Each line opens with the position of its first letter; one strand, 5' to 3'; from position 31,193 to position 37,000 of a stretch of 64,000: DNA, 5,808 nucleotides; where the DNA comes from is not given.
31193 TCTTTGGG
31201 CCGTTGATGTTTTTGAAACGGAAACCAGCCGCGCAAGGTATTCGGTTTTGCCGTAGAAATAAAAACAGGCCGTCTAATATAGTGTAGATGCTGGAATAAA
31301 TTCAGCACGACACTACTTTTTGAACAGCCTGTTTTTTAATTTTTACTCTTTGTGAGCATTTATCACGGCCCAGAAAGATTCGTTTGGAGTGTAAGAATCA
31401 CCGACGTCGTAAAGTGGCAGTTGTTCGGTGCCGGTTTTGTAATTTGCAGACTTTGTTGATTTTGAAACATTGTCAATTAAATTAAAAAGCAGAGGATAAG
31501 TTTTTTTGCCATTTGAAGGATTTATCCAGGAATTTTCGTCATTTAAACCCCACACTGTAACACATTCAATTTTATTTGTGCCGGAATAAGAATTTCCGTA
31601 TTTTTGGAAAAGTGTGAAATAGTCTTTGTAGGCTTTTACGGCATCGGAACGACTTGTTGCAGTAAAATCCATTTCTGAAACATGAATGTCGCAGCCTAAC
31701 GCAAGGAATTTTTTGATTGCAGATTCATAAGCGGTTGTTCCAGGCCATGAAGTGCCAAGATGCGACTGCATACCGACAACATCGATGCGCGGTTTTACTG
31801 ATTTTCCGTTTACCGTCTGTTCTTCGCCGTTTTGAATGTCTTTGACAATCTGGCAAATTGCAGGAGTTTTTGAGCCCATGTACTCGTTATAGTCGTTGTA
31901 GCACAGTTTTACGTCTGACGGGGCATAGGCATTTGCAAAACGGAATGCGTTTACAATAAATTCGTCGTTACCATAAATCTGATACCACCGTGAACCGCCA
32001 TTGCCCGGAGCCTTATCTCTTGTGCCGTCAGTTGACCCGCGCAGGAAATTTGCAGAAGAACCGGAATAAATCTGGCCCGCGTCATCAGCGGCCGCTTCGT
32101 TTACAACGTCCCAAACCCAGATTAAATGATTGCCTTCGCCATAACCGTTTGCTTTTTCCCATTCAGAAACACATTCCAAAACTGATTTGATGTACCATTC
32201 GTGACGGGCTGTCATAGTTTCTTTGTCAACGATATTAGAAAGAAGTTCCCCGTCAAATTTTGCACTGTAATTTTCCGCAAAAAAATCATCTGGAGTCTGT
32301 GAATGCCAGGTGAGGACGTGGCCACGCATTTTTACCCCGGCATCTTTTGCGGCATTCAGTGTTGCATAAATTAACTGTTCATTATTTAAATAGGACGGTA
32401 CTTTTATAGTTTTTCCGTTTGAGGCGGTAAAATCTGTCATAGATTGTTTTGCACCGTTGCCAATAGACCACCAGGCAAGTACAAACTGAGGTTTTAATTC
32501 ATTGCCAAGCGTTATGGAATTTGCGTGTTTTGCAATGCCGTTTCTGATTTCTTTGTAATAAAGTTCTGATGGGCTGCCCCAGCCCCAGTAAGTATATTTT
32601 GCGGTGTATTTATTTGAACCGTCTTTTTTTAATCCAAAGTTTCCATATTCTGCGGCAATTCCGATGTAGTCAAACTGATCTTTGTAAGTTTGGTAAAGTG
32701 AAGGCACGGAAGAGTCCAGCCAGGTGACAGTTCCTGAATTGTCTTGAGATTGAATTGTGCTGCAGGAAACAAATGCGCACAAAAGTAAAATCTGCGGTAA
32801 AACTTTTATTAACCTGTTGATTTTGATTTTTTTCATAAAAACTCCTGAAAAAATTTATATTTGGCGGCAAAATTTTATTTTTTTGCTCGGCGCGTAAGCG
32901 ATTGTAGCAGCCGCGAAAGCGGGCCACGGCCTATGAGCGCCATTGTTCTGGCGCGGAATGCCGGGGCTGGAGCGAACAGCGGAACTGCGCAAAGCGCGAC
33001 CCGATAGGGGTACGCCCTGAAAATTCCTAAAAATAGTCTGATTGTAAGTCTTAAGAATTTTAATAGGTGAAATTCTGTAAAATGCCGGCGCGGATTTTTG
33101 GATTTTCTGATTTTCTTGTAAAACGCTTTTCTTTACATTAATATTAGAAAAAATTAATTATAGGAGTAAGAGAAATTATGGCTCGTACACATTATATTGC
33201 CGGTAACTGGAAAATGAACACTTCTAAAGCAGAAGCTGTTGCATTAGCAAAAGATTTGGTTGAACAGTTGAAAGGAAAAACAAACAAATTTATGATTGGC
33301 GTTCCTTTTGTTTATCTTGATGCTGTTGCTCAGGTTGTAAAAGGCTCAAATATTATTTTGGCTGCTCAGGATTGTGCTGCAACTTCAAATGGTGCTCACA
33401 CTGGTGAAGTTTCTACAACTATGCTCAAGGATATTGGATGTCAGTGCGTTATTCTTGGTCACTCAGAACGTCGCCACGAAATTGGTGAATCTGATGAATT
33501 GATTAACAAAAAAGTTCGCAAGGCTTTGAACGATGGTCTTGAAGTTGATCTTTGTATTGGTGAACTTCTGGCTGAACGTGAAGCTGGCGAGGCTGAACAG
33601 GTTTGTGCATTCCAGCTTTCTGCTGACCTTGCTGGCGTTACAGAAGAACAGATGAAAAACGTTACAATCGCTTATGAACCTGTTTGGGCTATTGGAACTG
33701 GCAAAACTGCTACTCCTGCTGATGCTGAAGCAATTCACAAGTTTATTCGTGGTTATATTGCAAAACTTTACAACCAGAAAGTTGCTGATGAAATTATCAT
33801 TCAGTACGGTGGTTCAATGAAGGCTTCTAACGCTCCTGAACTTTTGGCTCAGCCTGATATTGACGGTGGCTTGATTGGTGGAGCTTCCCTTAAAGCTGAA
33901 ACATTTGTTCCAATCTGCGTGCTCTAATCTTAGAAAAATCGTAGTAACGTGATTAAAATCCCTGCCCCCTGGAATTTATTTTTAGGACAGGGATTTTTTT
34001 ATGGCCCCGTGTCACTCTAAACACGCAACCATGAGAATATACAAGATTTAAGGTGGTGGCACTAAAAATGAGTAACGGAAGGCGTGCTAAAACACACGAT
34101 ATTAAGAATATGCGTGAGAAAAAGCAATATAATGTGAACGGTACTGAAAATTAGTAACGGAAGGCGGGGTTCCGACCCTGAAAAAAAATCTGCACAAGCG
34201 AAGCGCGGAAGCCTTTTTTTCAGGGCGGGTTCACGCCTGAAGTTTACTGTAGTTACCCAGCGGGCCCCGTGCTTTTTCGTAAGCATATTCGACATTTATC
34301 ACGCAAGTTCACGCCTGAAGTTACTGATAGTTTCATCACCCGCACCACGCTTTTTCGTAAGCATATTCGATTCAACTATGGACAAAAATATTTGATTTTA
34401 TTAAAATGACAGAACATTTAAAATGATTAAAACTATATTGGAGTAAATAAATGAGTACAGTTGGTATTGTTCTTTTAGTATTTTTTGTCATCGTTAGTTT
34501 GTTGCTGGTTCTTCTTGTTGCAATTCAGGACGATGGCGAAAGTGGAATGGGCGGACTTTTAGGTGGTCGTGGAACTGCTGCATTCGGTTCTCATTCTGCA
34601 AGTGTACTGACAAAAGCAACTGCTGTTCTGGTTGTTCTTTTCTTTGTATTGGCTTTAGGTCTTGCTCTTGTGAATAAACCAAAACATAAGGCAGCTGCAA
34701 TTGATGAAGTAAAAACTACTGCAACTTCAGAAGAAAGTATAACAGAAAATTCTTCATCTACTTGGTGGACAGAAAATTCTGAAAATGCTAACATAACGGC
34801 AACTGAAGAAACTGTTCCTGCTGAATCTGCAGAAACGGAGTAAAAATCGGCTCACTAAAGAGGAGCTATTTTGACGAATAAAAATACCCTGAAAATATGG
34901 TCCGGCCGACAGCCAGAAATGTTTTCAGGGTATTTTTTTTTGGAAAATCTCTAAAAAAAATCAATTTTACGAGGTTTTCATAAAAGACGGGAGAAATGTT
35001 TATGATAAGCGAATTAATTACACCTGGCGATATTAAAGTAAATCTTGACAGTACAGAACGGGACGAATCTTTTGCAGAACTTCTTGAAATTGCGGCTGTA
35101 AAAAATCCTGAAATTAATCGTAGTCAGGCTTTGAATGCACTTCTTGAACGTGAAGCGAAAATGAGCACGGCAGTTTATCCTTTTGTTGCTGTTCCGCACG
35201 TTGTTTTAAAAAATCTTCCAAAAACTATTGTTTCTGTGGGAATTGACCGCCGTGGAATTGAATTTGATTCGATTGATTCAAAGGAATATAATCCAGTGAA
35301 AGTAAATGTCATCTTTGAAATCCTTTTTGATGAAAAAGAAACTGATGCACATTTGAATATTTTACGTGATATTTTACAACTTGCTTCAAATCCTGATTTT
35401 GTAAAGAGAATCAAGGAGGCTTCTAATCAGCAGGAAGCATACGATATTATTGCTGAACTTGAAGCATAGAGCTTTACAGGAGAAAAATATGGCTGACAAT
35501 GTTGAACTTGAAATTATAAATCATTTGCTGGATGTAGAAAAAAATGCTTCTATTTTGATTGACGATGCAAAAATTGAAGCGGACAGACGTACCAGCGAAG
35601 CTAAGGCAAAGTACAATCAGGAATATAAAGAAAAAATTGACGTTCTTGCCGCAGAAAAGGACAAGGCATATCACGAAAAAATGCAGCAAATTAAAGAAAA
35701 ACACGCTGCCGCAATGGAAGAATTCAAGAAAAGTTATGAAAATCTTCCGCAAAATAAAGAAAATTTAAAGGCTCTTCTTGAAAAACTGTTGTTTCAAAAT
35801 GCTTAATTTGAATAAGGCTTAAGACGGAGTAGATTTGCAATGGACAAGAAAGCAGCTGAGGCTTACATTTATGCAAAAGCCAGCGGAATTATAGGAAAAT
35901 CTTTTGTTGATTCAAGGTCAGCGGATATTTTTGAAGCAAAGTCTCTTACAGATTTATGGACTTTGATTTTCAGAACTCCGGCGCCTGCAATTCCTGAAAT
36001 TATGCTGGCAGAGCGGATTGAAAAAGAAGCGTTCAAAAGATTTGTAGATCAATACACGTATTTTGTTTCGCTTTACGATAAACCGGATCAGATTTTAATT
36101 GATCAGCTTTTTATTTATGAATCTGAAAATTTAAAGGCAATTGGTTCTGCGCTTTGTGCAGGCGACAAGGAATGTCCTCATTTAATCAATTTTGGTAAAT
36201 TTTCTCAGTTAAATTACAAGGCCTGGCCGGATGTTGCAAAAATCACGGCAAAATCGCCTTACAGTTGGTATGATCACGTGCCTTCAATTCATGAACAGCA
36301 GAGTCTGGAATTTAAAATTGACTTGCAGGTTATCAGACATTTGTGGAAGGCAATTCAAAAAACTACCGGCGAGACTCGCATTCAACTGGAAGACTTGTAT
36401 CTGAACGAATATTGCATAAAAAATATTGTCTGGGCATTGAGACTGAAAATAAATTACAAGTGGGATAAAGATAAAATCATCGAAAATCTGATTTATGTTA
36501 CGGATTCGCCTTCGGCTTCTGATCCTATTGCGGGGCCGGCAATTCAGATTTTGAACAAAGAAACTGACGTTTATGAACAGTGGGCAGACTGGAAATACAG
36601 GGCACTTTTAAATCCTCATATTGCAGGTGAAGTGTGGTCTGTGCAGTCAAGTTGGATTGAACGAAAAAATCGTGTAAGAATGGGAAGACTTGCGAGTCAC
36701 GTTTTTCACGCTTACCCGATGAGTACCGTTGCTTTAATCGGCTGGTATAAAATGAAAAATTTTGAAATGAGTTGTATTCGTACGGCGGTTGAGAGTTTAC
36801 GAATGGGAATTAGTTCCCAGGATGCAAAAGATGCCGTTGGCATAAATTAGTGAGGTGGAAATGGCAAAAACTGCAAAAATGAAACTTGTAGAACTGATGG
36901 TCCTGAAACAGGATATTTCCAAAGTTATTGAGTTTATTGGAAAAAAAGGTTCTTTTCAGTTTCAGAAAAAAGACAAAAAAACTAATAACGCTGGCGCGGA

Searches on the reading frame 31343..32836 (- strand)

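Call 39: search_protein_families(library=pfam, proteins=[window:31343-32836:-], max_evalue=0.001)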
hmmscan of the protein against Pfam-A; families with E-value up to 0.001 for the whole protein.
window:31343-32836:- (497 aa): 1 family
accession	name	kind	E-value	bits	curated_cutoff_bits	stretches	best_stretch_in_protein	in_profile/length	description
PF00331.26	Glyco_hydro_10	-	1.6e-50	172.6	22.1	1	93-452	23-296/311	Glycosyl hydrolase family 10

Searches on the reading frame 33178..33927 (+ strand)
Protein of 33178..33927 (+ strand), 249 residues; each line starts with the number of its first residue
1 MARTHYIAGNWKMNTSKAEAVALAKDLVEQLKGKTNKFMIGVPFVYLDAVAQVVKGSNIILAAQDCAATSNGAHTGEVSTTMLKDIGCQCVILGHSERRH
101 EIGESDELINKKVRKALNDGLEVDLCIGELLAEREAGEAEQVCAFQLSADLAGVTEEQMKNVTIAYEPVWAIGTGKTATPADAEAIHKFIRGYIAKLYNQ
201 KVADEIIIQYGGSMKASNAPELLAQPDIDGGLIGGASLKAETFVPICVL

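Call 39: search_protein_families(library=pfam, proteins=[window:33178-33927:+], max_evalue=0.001)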
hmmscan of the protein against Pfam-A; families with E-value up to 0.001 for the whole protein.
window:33178-33927:+ (249 aa): 1 family
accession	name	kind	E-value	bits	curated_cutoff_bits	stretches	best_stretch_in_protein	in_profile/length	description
PF00121.24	TIM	-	1.1e-92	310.5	20.1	1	6-247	2-242/245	Triosephosphate isomerase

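Call 42: find_encoding_contigs(protein=window:33178-33927:+, flank=2500, max_places=10)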
Protein window:33178-33927:+ (249 aa): 23 contigs read that carry it; 10 places shown.
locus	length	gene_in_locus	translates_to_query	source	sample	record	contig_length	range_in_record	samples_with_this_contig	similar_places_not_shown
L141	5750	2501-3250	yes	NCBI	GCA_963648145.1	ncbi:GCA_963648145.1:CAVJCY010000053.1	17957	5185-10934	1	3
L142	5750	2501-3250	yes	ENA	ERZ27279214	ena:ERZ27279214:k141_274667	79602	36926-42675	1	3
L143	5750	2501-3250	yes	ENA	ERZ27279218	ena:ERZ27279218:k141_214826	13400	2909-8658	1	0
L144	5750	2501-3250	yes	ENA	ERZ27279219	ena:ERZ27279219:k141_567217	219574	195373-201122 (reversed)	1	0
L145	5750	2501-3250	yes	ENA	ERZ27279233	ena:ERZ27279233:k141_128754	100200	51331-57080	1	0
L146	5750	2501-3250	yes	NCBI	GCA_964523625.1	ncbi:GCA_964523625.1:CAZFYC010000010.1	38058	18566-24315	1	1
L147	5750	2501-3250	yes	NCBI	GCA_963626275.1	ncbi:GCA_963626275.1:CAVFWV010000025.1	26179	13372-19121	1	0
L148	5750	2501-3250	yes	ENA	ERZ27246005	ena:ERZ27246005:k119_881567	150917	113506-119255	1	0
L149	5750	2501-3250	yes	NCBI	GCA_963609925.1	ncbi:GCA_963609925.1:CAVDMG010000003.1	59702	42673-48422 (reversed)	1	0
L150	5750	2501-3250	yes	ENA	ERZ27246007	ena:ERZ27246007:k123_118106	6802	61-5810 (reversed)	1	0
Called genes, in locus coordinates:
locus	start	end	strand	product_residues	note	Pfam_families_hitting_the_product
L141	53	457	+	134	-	PF01242:PTPS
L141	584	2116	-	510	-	PF00331:Glyco_hydro_10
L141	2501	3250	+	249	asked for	PF00121:TIM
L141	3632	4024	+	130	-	PF03840:SecG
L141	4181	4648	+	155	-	PF00359:PTS_EIIA_2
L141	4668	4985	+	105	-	-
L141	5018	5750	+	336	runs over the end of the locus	PF01992:vATP-synt_AC39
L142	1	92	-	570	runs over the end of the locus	PF01225:Mur_ligase, PF08245:Mur_ligase_M, PF02875:Mur_ligase_C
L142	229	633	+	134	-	PF01242:PTPS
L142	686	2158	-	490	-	PF00331:Glyco_hydro_10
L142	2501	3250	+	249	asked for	PF00121:TIM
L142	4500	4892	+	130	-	PF03840:SecG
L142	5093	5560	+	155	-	PF00359:PTS_EIIA_2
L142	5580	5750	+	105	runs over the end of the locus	-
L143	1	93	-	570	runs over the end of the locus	PF01225:Mur_ligase, PF08245:Mur_ligase_M, PF02875:Mur_ligase_C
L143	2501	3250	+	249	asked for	PF00121:TIM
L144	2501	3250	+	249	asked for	PF00121:TIM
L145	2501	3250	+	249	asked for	PF00121:TIM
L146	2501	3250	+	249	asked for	PF00121:TIM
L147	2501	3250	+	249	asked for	PF00121:TIM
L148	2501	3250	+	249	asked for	PF00121:TIM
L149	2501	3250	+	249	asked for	PF00121:TIM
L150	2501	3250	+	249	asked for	PF00121:TIM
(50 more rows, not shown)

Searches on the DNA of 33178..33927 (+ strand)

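Call 43: search_with_rna_model(model_id=R1, sources=[L141, L142, L143, L144, L145, L146, L147, L148, L149, L150], max_evalue=1)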
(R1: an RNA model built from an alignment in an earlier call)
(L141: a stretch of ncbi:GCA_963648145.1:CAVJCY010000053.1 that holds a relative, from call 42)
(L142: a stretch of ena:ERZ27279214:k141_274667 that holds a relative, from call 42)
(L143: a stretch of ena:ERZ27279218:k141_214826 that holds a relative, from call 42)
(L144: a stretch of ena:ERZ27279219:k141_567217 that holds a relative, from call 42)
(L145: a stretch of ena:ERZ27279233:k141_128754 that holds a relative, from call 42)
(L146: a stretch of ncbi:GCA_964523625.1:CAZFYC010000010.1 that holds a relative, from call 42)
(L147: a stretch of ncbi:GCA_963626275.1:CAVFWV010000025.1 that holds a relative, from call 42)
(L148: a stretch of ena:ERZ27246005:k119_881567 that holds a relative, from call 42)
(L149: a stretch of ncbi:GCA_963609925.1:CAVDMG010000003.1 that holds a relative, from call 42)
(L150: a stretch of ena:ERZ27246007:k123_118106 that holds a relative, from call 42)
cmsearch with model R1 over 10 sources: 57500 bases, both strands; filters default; matches with E-value up to 1: 10.
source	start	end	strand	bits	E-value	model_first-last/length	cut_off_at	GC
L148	2215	2341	+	74.9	2.2e-16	1-93/93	no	0.65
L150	2215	2341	+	74.9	2.2e-16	1-93/93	no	0.65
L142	2215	2341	+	74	3.8e-16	1-93/93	no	0.65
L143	2215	2341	+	74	3.8e-16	1-93/93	no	0.65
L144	2215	2341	+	74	3.8e-16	1-93/93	no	0.65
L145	2215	2341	+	74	3.8e-16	1-93/93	no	0.65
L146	2215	2341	+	74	3.8e-16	1-93/93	no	0.65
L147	2211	2341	+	56.9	7e-12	1-93/93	no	0.66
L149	2211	2341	+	56.8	7.1e-12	1-93/93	no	0.66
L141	2211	2341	+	56.7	7.6e-12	1-93/93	no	0.66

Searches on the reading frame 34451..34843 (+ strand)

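Call 97: search_protein_families(library=pfam, proteins=[window:34451-34843:+], max_evalue=0.00001)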
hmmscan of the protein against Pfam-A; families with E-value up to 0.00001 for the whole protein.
window:34451-34843:+ (130 aa): 1 family
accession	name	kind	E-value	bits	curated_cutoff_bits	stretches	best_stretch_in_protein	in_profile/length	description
PF03840.19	SecG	-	2.7e-13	50.3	29.2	1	7-73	1-69/70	Preprotein translocase SecG subunit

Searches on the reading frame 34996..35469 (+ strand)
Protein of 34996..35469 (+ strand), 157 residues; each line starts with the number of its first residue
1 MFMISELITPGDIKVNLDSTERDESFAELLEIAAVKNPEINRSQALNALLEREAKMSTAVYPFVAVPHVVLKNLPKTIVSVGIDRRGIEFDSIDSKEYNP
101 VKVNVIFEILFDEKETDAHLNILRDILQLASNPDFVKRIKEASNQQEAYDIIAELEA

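Call 97: search_protein_families(library=pfam, proteins=[window:34996-35469:+], max_evalue=0.00001)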
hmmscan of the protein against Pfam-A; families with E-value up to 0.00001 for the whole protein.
window:34996-35469:+ (157 aa): 1 family
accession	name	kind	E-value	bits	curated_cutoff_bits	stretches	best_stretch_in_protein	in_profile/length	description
PF00359.27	PTS_EIIA_2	-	2.5e-23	83.1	27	1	7-154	2-143/144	Phosphoenolpyruvate-dependent sugar phosphotransferase system, EIIA 2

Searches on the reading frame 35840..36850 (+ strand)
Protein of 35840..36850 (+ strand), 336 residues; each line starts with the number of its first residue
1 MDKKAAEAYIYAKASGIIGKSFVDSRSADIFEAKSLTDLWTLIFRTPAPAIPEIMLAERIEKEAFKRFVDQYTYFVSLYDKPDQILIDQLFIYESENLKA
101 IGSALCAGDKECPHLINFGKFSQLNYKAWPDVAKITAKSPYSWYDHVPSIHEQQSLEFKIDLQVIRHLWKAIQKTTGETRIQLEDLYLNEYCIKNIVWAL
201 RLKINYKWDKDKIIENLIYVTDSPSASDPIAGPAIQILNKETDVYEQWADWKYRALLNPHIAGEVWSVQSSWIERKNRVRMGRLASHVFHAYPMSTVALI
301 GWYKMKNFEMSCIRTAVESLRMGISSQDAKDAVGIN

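Call 97: search_protein_families(library=pfam, proteins=[window:35840-36850:+], max_evalue=0.00001)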
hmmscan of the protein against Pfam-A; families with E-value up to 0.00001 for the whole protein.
window:35840-36850:+ (336 aa): 1 family
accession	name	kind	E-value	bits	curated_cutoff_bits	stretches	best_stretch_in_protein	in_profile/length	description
PF01992.21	vATP-synt_AC39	-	3.7e-13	49.9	29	1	57-327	54-334/339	ATP synthase (C/AC39) subunit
